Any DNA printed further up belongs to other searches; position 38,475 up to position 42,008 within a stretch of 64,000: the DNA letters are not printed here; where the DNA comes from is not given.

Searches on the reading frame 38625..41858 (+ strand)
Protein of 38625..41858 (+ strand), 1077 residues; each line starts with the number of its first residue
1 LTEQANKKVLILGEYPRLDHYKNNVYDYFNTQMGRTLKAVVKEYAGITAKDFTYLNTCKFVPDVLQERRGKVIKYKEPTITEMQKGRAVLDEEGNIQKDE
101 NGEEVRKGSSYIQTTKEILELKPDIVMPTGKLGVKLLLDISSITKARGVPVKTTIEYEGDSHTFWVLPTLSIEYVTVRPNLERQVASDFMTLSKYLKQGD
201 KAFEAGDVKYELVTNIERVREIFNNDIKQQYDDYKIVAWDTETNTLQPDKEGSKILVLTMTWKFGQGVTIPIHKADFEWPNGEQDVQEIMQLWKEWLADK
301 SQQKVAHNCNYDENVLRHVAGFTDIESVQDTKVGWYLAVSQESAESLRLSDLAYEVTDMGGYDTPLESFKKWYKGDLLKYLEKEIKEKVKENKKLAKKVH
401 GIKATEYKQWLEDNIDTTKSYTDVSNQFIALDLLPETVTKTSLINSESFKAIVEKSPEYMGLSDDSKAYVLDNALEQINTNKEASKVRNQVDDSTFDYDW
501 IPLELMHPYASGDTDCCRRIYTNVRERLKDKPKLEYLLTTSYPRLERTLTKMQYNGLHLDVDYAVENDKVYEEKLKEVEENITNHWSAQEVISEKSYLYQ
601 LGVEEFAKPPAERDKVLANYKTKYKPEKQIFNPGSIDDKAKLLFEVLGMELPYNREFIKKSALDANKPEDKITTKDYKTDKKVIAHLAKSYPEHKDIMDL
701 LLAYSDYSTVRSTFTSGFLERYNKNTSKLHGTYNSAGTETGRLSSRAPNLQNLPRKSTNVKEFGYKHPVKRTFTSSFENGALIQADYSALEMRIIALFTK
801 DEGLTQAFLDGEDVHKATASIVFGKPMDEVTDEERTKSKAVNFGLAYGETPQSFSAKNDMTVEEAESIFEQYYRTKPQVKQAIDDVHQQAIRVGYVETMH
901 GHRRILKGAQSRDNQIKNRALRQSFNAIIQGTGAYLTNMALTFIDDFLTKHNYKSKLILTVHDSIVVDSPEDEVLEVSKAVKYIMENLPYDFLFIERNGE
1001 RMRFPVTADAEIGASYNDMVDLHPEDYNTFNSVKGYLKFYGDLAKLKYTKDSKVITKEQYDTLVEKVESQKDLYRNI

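Call 41: search_protein_families(library=pfam, proteins=[window:38625-41858:+], max_evalue=0.001)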
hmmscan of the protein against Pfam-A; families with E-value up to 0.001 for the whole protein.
window:38625-41858:+ (1077 aa): 3 families
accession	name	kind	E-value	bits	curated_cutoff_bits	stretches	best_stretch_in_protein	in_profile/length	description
PF00476.26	DNA_pol_A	-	4.8e-87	292.8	34.3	1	630-1017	29-380/381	DNA polymerase family A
PF01612.26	DNA_pol_A_exo1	-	5e-11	43.2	23.6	1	225-362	11-130/173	3'-5' exonuclease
PF03167.25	UDG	-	9.1e-08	32.7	24.3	1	5-179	6-125/141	Uracil DNA glycosylase superfamily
